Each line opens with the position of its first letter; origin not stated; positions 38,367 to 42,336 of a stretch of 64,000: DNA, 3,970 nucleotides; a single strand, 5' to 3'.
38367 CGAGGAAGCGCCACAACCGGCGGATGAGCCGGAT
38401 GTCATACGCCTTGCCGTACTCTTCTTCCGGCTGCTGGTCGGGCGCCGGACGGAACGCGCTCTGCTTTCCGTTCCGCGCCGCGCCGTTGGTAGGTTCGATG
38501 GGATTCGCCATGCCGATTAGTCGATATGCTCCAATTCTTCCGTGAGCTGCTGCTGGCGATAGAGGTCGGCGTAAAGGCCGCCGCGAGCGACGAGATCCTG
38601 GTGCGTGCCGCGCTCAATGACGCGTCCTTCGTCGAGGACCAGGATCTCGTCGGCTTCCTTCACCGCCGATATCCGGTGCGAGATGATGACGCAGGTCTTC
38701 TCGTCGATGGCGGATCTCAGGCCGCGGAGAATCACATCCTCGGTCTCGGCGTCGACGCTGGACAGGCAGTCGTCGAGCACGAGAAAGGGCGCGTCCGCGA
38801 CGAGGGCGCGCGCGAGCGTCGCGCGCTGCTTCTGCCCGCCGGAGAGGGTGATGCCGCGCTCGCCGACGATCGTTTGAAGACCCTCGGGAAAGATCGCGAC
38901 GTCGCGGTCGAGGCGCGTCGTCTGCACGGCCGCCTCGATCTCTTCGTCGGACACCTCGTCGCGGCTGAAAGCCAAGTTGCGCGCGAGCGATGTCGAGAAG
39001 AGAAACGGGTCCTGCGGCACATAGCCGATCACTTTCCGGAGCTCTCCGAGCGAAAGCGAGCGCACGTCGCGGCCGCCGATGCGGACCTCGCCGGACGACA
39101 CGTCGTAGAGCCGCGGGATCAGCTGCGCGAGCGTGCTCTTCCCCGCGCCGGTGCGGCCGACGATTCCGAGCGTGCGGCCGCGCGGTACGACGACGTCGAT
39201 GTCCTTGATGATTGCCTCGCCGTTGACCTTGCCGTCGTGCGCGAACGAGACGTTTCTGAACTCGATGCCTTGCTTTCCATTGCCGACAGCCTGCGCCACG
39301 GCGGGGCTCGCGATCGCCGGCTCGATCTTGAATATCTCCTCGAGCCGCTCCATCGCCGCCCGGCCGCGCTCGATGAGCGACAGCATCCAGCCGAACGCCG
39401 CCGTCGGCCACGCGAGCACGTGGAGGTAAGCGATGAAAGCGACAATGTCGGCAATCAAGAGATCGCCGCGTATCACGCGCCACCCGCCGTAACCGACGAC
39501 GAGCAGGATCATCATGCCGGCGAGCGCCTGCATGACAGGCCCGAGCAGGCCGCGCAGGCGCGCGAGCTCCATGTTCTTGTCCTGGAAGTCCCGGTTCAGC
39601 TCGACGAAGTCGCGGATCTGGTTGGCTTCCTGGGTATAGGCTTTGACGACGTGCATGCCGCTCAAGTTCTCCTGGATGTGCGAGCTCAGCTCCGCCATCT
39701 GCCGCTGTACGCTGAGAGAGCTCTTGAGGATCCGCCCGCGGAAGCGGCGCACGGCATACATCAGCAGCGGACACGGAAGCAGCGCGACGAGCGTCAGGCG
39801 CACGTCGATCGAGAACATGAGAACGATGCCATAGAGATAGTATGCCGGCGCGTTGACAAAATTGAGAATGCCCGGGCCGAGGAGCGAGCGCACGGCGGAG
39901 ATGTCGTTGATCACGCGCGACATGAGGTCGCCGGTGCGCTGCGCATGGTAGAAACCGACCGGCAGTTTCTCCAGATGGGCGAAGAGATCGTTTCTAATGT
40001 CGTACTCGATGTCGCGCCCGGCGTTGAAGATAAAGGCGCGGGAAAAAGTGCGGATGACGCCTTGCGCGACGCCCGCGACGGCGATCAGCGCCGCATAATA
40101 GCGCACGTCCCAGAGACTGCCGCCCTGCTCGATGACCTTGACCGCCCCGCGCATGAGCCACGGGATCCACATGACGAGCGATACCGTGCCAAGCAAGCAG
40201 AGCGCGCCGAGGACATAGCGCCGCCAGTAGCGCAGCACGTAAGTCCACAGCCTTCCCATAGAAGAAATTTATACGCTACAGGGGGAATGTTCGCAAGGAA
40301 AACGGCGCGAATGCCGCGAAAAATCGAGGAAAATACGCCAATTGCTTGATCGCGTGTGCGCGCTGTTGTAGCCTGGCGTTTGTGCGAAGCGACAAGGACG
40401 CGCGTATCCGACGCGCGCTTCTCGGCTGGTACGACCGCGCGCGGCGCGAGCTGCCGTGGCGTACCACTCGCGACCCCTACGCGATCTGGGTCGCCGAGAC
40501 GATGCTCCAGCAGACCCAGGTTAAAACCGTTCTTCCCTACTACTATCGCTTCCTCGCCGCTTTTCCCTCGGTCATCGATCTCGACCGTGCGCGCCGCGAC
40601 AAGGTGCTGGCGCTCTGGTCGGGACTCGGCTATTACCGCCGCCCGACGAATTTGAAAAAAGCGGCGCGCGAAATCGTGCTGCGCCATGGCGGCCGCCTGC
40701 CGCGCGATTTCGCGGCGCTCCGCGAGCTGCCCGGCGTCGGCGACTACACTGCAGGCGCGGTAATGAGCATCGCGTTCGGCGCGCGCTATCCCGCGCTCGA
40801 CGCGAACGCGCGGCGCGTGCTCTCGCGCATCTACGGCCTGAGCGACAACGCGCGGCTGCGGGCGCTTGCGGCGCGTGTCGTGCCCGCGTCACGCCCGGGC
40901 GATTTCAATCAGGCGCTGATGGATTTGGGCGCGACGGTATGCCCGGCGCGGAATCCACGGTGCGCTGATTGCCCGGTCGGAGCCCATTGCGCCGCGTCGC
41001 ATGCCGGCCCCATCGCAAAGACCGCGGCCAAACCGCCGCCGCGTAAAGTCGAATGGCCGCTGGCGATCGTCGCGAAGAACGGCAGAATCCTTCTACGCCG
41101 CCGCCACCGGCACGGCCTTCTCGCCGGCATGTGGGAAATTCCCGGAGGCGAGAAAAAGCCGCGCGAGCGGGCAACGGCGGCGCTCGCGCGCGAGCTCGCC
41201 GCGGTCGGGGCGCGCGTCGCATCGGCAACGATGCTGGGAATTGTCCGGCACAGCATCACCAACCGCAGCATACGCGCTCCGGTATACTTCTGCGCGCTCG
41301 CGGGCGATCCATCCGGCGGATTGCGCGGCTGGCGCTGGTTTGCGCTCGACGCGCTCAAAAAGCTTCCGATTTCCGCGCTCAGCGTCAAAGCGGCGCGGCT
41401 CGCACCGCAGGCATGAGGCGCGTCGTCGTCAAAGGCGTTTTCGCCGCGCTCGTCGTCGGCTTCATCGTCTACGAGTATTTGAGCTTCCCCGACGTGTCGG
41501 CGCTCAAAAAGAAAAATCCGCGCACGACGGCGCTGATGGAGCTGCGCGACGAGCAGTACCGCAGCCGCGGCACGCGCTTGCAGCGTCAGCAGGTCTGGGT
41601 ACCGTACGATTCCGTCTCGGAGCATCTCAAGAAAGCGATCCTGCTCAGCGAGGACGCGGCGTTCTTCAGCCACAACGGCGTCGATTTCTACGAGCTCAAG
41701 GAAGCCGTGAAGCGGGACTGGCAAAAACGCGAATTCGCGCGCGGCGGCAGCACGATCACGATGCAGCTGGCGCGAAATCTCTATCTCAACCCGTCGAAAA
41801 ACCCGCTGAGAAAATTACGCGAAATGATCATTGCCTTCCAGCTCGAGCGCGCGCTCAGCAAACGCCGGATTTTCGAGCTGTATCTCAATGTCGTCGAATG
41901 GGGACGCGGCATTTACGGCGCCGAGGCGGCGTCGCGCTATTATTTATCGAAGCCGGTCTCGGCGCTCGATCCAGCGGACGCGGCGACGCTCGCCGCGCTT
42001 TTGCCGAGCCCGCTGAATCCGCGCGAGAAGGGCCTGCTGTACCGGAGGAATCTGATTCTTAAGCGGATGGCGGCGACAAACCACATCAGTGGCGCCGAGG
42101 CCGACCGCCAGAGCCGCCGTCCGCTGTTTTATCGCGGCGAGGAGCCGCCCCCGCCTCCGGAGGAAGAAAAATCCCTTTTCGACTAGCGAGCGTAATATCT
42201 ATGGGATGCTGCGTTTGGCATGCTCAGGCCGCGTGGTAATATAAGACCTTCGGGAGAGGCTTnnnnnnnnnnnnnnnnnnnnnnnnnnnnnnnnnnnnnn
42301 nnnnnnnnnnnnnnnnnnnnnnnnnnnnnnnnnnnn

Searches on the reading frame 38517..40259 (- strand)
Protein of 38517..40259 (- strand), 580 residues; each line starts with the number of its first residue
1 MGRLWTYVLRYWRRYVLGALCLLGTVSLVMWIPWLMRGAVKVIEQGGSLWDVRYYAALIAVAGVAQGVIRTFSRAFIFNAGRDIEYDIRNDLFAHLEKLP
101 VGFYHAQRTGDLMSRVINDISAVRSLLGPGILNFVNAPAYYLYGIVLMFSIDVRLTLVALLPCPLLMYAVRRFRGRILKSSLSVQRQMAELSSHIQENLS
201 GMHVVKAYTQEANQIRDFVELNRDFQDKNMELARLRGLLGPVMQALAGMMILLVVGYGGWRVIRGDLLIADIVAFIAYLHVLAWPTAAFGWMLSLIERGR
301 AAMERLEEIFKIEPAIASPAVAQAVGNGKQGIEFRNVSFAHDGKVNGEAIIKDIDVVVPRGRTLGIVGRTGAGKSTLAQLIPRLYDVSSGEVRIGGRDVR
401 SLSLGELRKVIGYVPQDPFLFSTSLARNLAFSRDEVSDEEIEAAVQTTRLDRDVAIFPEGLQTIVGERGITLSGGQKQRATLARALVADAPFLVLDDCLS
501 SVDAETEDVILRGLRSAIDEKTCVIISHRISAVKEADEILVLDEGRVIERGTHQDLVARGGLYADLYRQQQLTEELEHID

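Call 24: search_protein_families(library=pfam, proteins=[window:38517-40259:-], max_evalue=0.0001)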
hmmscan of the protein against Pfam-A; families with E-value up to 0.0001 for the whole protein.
window:38517-40259:- (580 aa): 3 families
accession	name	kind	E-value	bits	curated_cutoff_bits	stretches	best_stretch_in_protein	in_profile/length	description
PF00664.28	ABC_membrane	-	8.1e-44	150.8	28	1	18-285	4-273/274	ABC transporter transmembrane region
PF00005.33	ABC_tran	-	5e-28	98.8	25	1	352-499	2-136/137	ABC transporter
PF02463.25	SMC_N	-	2e-05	24.5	40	0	432-540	114-209/220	RecF/RecN/SMC N terminal domain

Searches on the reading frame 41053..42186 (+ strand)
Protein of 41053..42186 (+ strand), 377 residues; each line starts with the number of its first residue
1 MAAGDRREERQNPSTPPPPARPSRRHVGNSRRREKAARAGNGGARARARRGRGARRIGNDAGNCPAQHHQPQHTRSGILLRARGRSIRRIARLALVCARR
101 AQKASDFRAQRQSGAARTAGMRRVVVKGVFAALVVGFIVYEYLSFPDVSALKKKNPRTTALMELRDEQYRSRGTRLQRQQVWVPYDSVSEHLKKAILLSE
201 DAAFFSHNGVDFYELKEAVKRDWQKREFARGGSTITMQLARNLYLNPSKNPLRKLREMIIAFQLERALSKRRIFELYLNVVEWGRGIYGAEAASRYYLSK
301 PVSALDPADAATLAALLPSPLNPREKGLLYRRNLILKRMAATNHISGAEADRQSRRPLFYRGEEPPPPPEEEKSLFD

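Call 24: search_protein_families(library=pfam, proteins=[window:41053-42186:+], max_evalue=0.0001)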
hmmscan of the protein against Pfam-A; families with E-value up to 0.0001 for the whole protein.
window:41053-42186:+ (377 aa): 1 family
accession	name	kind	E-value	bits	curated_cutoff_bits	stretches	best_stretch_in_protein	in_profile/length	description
PF00912.28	Transgly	-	2e-52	177.6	27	1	177-339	11-177/178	Transglycosylase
